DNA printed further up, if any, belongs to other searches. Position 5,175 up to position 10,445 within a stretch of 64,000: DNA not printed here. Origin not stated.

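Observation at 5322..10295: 1657-aa helicase-nuclease carries a GreA/GreB C-terminal-like domain at its extreme C-terminus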

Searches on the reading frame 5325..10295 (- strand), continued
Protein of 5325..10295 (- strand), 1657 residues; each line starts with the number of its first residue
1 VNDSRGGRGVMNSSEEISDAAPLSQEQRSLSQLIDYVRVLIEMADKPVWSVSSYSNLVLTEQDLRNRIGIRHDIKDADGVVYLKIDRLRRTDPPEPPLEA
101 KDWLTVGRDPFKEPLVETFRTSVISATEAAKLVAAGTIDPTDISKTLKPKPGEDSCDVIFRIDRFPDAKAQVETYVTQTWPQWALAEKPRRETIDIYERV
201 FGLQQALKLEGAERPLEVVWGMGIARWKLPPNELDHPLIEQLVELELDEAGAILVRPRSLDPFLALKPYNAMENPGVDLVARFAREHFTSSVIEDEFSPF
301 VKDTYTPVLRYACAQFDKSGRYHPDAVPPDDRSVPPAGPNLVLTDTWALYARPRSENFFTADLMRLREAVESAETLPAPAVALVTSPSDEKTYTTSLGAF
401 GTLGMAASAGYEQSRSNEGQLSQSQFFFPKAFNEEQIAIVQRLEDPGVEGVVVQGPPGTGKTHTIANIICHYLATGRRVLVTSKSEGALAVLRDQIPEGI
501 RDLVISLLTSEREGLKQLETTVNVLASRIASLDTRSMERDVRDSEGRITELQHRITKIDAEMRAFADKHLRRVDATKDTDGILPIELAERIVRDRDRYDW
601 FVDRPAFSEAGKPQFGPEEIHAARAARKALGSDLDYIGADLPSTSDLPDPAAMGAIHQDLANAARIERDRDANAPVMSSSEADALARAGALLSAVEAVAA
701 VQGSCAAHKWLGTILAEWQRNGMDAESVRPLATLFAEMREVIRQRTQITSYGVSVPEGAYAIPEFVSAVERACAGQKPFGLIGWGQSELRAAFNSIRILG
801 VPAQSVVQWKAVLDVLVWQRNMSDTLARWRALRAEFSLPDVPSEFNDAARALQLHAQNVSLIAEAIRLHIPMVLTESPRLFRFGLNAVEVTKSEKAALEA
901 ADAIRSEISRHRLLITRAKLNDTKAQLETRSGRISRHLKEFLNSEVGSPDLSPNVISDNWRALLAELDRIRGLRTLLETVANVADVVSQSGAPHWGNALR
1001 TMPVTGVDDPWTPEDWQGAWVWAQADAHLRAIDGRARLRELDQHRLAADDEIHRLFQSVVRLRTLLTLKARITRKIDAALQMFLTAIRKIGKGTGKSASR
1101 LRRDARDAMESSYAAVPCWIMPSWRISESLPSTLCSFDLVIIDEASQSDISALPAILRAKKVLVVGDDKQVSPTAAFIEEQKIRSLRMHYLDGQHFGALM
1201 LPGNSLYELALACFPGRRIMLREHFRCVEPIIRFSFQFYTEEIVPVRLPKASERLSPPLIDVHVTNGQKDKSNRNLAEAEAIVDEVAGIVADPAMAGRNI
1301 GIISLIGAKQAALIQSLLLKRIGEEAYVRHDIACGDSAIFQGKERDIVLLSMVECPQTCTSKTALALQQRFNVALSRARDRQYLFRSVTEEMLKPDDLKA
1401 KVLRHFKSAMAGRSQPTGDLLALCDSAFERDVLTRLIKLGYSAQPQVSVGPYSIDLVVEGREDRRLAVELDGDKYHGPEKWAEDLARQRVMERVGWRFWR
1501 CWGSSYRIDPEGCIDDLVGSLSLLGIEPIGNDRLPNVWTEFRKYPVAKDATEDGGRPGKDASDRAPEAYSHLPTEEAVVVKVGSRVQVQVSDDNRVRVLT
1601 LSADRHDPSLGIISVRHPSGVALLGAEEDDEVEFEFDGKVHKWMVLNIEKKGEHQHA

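Call 52: search_solved_structures(query=window:5325-10295:-, max_evalue=0.001)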
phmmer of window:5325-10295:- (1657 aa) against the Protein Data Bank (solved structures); distinct sequences matched with E-value up to 0.001: 14.
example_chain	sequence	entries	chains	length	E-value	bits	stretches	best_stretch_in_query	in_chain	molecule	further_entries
5mzn_A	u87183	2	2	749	1.8e-08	35.2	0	438-476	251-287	Helicase SEN1,Helicase SEN1 | Helicase SEN1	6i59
8rd3_A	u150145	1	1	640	2.1e-08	35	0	452-526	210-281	ATP-dependent helicase NAM7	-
2xzo_A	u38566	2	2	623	2.5e-08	34.8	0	452-549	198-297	REGULATOR OF NONSENSE TRANSCRIPTS 1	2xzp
2gjk_A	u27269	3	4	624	2.5e-08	34.7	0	452-549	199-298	Regulator of nonsense transcripts 1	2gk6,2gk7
6ej5_A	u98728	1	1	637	2.8e-08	34.6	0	452-549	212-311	Regulator of nonsense transcripts 1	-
2xzl_A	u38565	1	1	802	5.8e-08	33.5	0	452-526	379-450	ATP-DEPENDENT HELICASE NAM7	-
9qdq_A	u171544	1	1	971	6.6e-08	33.4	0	452-526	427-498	ATP-dependent helicase NAM7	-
9qwn_A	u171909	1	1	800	6.7e-08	33.3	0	452-549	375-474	Isoform 2 of Regulator of nonsense transcripts 1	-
2wjv_A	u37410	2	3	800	6.9e-08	33.3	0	452-549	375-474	REGULATOR OF NONSENSE TRANSCRIPTS 1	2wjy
4b3g_A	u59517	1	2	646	8.2e-08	33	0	1136-1380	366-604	DNA-BINDING PROTEIN SMUBP-2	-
4b3f_X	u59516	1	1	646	8.2e-08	33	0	1136-1380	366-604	DNA-BINDING PROTEIN SMUBP-2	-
8ram_O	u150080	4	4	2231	2.6e-06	28.1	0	1130-1381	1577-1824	Helicase SEN1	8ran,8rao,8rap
8ftm_A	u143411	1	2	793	5.4e-06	27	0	1128-1176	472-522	5'-3' RNA helicase-like protein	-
8fth_A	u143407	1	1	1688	0.00011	22.6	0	1128-1176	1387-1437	5'-3' RNA helicase-like protein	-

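Call 57: search_dna_similar(query=window:5325-10295:-, collection=plasmids, mode=protein, max_rows=30, max_evalue=1e-10)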
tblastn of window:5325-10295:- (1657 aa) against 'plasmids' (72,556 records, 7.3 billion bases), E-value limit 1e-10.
Records with a match: 458; places in all: 462; records where one place covers at least 80% of the query: 27.
Best place of each record, by identity: <60% 458.
By first word of the organism name: Klebsiella 234; Ralstonia 89; Acinetobacter 38; Rhizobium 12; Raoultella 10; Variovorax 5; Mesorhizobium 5; Vibrio 5; Sphingobium 4; Streptomyces 4; and 39 more.
By predicted mobility (MOB-suite, as given by PLSDB): conjugative 202; non-mobilizable 128; mobilizable 128.
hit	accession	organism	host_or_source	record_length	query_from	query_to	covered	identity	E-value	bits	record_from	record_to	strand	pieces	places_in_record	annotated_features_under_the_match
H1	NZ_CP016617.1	Microvirga ossetica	Vicia alpestris,cell culture,nodules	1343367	8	1650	99%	40.1%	0e+0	1108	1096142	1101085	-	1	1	none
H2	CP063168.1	Variovorax paradoxus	-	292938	9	1539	92%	36.3%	0e+0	884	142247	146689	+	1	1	AAA family ATPase | hypothetical protein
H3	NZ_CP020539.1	Sphingobium herbicidovorans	cell culture,soil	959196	2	1531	92%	35.6%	0e+0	780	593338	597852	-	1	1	DUF3320 domain-containing protein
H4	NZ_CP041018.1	Sphingobium fuliginis ATCC 27551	cell culture,Water of rice field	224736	23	1555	93%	35.3%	0e+0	777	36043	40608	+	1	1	DUF3320 domain-containing protein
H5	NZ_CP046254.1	Sphingobium sp. CAP-1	cell culture,activated sludge of ...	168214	23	1555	93%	35.3%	0e+0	777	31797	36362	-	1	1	DUF3320 domain-containing protein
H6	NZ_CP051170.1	Ralstonia pseudosolanacearum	Whole organism,potato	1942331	30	1563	93%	35.2%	0e+0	827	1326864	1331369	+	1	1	none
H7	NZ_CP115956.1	Ralstonia pseudosolanacearum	Solanum tuberosum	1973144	30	1563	93%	35.1%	0e+0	825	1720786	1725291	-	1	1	none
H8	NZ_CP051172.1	Ralstonia pseudosolanacearum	Whole organism,potato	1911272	30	1563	93%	35.1%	0e+0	825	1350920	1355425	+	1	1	none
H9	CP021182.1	Rhizorhabdus wittichii DC-6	activated sludge of a wastewater ...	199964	23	1531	89%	36.1%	9e-141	782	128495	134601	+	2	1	hypothetical protein (x2) | IS1380 family transposase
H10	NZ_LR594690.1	Variovorax sp. WDL1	linuron-contaminated soil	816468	30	1552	92%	34.4%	0e+0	815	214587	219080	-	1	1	AAA domain-containing protein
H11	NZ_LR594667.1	Variovorax sp. SRS16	linuron-contaminated soil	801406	30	1552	92%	34.4%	0e+0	815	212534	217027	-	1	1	AAA domain-containing protein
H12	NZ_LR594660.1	Variovorax sp. PBL-H6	linuron-contaminated soil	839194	30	1552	92%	34.4%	0e+0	815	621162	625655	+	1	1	AAA domain-containing protein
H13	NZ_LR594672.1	Variovorax sp. PBL-E5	linuron-contaminated soil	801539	30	1552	92%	34.4%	0e+0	815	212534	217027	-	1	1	AAA domain-containing protein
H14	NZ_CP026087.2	Acinetobacter pittii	Homo sapiens,Pure Culture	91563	8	1528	92%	30.5%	0e+0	650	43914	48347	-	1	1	AAA domain-containing protein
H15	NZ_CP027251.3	Acinetobacter pittii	Homo sapiens,Pure Culture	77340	8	1528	92%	30.5%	0e+0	650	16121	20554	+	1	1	AAA domain-containing protein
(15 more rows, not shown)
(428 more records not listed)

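Call 58: search_dna_similar(query=window:5325-10295:-, collection=plasmids, mode=protein, max_rows=30, max_evalue=1e-10, rows=spread)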
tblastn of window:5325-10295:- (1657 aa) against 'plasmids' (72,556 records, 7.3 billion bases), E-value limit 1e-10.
Records with a match: 458; places in all: 462; records where one place covers at least 80% of the query: 27.
Best place of each record, by identity: <60% 458.
By first word of the organism name: Klebsiella 234; Ralstonia 89; Acinetobacter 38; Rhizobium 12; Raoultella 10; Variovorax 5; Mesorhizobium 5; Vibrio 5; Sphingobium 4; Streptomyces 4; and 39 more.
By predicted mobility (MOB-suite, as given by PLSDB): conjugative 202; non-mobilizable 128; mobilizable 128.
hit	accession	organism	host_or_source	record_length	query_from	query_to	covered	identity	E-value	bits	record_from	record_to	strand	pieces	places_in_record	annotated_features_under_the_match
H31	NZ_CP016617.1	Microvirga ossetica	Vicia alpestris,cell culture,nodules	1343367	8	1650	99%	40.1%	0e+0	1108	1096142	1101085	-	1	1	none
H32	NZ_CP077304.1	Acinetobacter pittii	-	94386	8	1528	92%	30.5%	0e+0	650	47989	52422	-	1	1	AAA domain-containing protein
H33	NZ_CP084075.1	Fusobacterium vincentii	-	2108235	191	1528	54%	30.7%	8e-69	350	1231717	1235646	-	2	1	none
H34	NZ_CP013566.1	Rhizobium phaseoli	Phaseolus vulgaris,Whole ...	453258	1117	1524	25%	30.1%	2e-27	130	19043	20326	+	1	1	DUF3320 domain-containing protein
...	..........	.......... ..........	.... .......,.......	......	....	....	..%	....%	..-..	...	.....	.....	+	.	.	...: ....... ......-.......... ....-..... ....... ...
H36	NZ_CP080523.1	Mesorhizobium sp. AR10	Astragalus sp.,Cell culture,root nodule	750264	1117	1524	25%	29.6%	6e-26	125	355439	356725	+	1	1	DUF3320 domain-containing protein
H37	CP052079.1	Ralstonia solanacearum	tomato,cell culture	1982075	1117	1527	25%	29.1%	1e-21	111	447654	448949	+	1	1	none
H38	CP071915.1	Ralstonia solanacearum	Pogostemon cablin,Single strain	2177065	1117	1527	25%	29.1%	1e-21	111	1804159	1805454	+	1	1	none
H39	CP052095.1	Ralstonia solanacearum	tomato,cell culture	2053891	1117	1527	25%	28.9%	2e-21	110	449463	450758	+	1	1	none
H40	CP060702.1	Ralstonia solanacearum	tomato,cell culture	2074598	1117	1527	25%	28.9%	2e-21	110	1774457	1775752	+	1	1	none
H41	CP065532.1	Ralstonia solanacearum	peanut,whole organism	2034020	1117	1527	25%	28.9%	3e-21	109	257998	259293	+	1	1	none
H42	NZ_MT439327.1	Klebsiella pneumoniae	-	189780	1114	1524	25%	28.6%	2e-23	117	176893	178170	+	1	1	hhe: DUF4011 domain-containing anti-phage protein Hhe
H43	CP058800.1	Klebsiella pneumoniae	Homo sapiens,blood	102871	1114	1524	25%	28.6%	2e-23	117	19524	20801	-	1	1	DUF4011 domain-containing protein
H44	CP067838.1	Klebsiella pneumoniae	Homo sapiens,respiratory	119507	1114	1524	25%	28.6%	2e-23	117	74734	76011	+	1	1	DUF4011 domain-containing protein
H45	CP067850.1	Klebsiella pneumoniae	Homo sapiens,urine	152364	1114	1524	25%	28.6%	2e-23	117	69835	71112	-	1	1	DUF4011 domain-containing protein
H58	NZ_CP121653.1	Rhizobium sp. CB3171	Calliandra calothyrsus,cell culture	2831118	1117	1521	24%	26.4%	5e-23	115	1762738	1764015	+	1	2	record has no annotation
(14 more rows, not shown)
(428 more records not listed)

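Call 59: get_annotated_region(hit=H35, flank=6000)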
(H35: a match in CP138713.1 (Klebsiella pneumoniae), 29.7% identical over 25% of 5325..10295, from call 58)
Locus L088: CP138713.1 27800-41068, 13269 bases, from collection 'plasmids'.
description: Klebsiella pneumoniae strain 16599 plasmid unnamed3, complete sequence
organism: Klebsiella pneumoniae (NCBI taxid 573)
taxonomy: Bacteria; Pseudomonadota; Gammaproteobacteria; Enterobacterales; Enterobacteriaceae; Klebsiella; Klebsiella pneumoniae
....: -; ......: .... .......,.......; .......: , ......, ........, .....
typing (MOB-suite, as given by PLSDB): non-mobilizable; replicon IncFIB,IncHI1B
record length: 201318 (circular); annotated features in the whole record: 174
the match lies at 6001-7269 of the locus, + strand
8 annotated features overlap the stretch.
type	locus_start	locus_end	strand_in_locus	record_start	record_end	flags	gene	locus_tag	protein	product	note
CDS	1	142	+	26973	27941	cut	-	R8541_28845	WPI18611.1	IS5-like element IS903B family transposase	-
CDS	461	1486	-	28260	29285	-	-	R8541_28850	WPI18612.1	IS110 family transposase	-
CDS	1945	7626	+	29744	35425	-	hhe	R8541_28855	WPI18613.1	DUF4011 domain-containing anti-phage protein Hhe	-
CDS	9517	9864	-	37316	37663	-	tnpB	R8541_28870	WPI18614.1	IS66 family insertion sequence element accessory protein TnpB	-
CDS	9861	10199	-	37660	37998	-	-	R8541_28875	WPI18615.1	transposase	-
CDS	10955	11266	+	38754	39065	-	-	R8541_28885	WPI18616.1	type II toxin-antitoxin system HigB family toxin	-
CDS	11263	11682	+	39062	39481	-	-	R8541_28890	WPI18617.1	helix-turn-helix domain-containing protein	-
CDS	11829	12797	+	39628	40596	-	-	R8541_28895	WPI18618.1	IS5 family transposase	-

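Call 60: get_annotated_region(hit=H1, flank=8000)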
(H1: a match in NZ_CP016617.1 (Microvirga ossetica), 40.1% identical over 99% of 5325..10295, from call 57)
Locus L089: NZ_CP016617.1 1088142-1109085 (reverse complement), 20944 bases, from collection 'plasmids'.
description: Microvirga ossetica strain V5/3m plasmid unnamed1, complete sequence
organism: Microvirga ossetica (NCBI taxid 1882682)
taxonomy: Bacteria; Pseudomonadota; Alphaproteobacteria; Hyphomicrobiales; Methylobacteriaceae; Microvirga; Microvirga ossetica
host: -; source: Vicia alpestris,cell culture,nodules; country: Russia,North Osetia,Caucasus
typing (MOB-suite, as given by PLSDB): non-mobilizable
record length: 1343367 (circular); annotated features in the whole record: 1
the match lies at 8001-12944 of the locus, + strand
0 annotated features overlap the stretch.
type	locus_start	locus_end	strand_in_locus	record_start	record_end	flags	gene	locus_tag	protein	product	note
